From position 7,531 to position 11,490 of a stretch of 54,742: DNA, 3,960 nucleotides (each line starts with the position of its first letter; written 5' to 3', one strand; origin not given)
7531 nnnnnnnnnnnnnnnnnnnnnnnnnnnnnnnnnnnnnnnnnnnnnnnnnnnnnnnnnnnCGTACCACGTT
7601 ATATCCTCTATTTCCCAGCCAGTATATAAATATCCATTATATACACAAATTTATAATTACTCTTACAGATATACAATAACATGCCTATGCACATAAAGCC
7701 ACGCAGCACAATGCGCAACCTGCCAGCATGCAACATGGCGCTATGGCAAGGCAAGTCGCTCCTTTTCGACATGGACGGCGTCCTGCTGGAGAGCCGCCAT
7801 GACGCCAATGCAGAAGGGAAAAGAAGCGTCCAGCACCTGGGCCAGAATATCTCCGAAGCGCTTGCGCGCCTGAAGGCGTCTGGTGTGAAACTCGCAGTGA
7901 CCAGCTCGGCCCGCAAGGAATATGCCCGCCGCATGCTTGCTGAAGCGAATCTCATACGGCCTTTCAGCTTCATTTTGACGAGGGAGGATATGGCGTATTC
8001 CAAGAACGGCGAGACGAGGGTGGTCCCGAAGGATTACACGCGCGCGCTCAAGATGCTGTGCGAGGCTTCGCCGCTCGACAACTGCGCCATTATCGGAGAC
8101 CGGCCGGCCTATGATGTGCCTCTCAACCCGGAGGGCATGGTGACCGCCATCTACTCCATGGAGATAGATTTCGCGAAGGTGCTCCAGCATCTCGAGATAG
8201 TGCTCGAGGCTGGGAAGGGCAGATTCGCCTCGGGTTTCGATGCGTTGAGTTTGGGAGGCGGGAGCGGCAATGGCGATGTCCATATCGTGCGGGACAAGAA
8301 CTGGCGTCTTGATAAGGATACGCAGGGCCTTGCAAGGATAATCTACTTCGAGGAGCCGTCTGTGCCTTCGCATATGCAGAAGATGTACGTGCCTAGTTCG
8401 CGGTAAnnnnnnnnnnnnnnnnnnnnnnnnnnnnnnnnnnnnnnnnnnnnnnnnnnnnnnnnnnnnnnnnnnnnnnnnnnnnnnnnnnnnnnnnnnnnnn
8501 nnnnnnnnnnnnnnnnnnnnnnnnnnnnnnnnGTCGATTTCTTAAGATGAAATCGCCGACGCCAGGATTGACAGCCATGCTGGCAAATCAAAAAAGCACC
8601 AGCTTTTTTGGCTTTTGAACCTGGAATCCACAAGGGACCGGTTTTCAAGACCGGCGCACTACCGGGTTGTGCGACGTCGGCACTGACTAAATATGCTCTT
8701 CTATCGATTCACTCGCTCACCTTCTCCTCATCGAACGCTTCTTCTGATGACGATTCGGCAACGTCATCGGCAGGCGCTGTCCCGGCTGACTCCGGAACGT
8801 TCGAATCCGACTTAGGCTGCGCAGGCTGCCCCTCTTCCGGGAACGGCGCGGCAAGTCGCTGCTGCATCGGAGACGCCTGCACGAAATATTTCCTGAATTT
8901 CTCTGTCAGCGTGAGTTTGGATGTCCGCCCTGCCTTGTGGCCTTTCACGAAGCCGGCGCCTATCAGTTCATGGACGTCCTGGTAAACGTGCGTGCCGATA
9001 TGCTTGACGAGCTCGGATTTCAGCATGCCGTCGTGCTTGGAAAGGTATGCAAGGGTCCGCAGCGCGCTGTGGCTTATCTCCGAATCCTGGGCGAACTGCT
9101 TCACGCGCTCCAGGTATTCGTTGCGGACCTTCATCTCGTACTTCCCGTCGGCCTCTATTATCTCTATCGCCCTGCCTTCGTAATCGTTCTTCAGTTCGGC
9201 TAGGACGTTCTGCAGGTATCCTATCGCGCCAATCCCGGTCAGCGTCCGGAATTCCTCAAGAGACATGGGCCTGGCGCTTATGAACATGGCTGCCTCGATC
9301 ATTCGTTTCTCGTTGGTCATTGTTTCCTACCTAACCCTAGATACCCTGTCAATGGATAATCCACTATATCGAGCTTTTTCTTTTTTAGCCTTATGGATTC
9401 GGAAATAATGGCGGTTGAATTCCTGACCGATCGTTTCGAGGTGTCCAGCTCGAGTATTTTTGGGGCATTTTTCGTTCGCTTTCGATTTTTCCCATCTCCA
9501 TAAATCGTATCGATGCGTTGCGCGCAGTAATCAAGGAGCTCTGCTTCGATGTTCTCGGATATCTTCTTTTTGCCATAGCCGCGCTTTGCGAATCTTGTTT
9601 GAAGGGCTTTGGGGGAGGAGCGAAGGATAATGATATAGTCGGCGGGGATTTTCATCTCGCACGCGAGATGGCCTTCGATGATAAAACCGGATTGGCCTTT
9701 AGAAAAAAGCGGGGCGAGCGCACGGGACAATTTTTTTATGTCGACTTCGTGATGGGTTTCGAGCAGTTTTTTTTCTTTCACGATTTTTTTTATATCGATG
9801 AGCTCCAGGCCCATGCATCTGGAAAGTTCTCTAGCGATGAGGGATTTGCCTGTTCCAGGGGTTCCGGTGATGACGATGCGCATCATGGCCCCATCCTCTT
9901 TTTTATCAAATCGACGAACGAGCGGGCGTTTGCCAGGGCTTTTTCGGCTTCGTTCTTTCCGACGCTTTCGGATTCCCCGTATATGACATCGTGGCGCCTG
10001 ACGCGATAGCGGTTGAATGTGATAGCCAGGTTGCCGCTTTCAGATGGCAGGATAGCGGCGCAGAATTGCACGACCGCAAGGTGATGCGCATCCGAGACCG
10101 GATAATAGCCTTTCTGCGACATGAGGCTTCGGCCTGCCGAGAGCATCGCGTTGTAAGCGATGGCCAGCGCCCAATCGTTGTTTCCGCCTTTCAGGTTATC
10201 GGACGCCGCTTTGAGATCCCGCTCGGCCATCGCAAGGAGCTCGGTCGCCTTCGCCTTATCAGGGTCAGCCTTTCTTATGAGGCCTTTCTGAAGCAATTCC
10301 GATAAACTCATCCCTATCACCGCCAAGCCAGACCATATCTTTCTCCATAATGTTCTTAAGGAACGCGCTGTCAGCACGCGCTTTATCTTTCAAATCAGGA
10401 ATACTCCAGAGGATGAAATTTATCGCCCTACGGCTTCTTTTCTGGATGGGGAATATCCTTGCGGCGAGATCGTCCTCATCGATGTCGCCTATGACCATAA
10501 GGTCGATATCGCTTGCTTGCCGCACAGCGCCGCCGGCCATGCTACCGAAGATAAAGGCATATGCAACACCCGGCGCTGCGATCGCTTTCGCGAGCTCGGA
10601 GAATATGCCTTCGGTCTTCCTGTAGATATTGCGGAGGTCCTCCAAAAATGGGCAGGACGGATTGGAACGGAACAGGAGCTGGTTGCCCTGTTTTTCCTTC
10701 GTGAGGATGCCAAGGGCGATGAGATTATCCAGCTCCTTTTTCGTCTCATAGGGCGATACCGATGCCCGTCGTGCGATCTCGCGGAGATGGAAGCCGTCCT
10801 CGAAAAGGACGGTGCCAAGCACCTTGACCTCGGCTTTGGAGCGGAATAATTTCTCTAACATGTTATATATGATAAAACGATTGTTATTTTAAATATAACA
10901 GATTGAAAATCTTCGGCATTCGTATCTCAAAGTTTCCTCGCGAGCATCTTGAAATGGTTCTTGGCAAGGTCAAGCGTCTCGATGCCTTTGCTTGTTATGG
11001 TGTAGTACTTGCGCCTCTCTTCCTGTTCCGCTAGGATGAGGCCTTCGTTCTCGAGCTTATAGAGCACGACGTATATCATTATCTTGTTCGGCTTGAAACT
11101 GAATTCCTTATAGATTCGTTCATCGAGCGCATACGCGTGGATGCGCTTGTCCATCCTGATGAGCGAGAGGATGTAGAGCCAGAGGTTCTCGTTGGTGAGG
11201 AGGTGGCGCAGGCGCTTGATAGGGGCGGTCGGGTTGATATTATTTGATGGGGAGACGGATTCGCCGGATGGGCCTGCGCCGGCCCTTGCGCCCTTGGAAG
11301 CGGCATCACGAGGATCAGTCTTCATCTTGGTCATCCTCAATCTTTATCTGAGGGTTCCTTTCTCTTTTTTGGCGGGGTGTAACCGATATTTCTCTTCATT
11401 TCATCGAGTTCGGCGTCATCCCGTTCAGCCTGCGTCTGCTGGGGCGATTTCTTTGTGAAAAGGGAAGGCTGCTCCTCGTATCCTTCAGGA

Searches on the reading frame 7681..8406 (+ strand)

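Call 7: search_protein_families(library=pfam, proteins=[window:7681-8406:+], max_evalue=0.1)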
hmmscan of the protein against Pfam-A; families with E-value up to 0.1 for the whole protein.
window:7681-8406:+ (241 aa): 4 families
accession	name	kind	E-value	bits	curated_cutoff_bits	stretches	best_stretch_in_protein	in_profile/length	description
PF00702.32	Hydrolase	-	3.9e-11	44.1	26.4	1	57-147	103-185/191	haloacid dehalogenase-like hydrolase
PF13419.12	HAD_2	-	6.9e-10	39.8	23.8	1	52-108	79-135/178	Haloacid dehalogenase-like hydrolase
PF03031.24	NIF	-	0.00013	22.2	21.8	1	25-151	1-126/160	NLI interacting factor-like phosphatase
PF18143.6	HAD_SAK_2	-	0.00035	21.4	27.5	1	27-88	2-67/139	HAD domain in Swiss Army Knife RNA repair proteins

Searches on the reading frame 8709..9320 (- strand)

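Call 7: search_protein_families(library=pfam, proteins=[window:8709-9320:-], max_evalue=0.1)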
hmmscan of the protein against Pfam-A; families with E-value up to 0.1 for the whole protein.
window:8709-9320:- (203 aa): 3 families
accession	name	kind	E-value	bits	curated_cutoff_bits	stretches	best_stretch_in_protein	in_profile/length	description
PF04079.22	SMC_ScpB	-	3e-24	85.8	27.4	1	7-147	2-150/160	Segregation and condensation complex subunit ScpB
PF06505.16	XylR_N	-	0.052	13.7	23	1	77-156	10-87/101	Activator of aromatic catabolism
PF14869.12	DUF4488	-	0.074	13.4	27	0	52-101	48-96/123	Domain of unknown function (DUF4488)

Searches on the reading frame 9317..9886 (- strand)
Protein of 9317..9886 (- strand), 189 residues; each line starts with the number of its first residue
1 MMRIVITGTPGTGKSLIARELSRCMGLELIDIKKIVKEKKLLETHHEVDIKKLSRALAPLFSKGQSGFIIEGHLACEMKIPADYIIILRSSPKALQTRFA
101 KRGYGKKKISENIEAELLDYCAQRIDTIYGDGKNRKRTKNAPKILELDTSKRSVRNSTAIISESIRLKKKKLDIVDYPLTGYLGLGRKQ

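Call 7: search_protein_families(library=pfam, proteins=[window:9317-9886:-], max_evalue=0.1)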
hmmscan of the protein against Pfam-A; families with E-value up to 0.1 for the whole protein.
window:9317-9886:- (189 aa): 18 families
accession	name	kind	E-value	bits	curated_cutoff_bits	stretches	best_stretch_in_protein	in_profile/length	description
PF13238.12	AAA_18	-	1.4e-18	68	29.4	1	4-118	1-127/128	AAA domain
PF13207.12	AAA_17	-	0.00019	22.2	27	1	7-102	1-122/136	AAA domain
PF13521.12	AAA_28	-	0.00027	21.6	27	1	3-28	1-26/164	AAA domain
PF00004.35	AAA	-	0.00059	20.7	21.2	1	5-34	2-31/131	ATPase family associated with various cellular activities (AAA)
PF02224.24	Cytidylate_kin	-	0.0036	17.5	26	1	4-54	1-51/211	Cytidylate kinase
PF07728.20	AAA_5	-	0.0041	17.6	22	1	4-69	2-69/139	AAA domain (dynein-related subfamily)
PF20720.3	nSTAND3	-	0.0043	17.2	27.2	1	4-42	20-61/155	Novel STAND NTPase 3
PF08433.16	KTI12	-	0.0056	16.7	22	1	3-33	3-33/271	Chromatin associated protein KTI12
PF09848.15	SLFN-g3_helicase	-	0.0085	15.8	24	1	4-25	4-25/354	Schlafen group 3, DNA/RNA helicase domain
PF13671.12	AAA_33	-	0.021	15.6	27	0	4-33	2-31/143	AAA domain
PF01121.26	CoaE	-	0.03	14.4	27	1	4-38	3-36/180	Dephospho-CoA kinase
PF13401.12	AAA_22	-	0.031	15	27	1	4-23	8-27/130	AAA domain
PF01202.28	SKI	-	0.032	14.8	22.1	1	10-38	1-29/159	Shikimate kinase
PF00910.28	RNA_helicase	-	0.033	15.1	21.5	0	4-27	1-24/105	RNA helicase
PF13189.12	Cytidylate_kin2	-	0.037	14.6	28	1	4-46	2-47/176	Cytidylate kinase-like family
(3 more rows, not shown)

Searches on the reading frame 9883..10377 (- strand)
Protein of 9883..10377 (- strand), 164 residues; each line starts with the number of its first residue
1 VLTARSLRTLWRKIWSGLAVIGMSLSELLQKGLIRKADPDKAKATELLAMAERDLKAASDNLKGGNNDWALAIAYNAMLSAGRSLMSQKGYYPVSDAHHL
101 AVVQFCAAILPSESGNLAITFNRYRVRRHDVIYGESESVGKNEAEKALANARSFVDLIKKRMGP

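Call 7: search_protein_families(library=pfam, proteins=[window:9883-10377:-], max_evalue=0.1)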
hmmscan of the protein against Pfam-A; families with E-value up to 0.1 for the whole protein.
window:9883-10377:- (164 aa): 1 family
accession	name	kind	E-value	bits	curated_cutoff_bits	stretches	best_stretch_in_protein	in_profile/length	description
PF05168.19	HEPN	-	3.1e-11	43.9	22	1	46-160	3-116/117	HEPN domain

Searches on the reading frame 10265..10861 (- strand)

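Call 7: search_protein_families(library=pfam, proteins=[window:10265-10861:-], max_evalue=0.1)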
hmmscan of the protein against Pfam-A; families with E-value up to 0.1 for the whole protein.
window:10265-10861:- (198 aa): 4 families
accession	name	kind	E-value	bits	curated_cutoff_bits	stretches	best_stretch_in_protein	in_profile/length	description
PF18765.7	Polbeta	-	6.9e-07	29.8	26.9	1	97-128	11-42/93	Polymerase beta, Nucleotidyltransferase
PF01909.29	NTP_transf_2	-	5.9e-06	27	21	1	92-152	13-72/93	Nucleotidyltransferase domain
PF24033.1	DUF7342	-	8.9e-05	23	31.6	1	27-84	21-78/150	Family of unknown function (DUF7342)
PF12178.13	INCENP_N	-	0.024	15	25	1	166-179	16-29/36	Chromosome passenger complex (CPC) protein INCENP N terminal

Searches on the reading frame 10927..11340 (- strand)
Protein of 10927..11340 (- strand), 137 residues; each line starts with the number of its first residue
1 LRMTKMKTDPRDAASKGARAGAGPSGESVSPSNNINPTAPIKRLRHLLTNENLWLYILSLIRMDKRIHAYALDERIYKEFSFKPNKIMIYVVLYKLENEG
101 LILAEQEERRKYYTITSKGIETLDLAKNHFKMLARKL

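Call 85: search_protein_families(library=pfam, proteins=[window:10927-11340:-], max_evalue=0.01)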
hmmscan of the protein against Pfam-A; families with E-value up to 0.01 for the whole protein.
window:10927-11340:- (137 aa): 5 families
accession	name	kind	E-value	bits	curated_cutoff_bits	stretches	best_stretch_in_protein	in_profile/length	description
PF03551.20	PadR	-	4.9e-09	36.5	27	1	57-123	1-73/75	Transcriptional regulator PadR-like family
PF14277.12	DUF4364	-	3.6e-05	24.1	26.9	1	91-129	38-76/162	Domain of unknown function (DUF4364)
PF14947.12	HTH_45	-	0.0035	17.8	25.5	1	93-132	40-75/77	Winged helix-turn-helix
PF02334.22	RTP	-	0.0054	17.6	26.7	1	53-109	10-68/113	Replication terminator protein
PF11313.14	DUF3116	-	0.0085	16.5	25.9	0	91-124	46-80/84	Protein of unknown function (DUF3116)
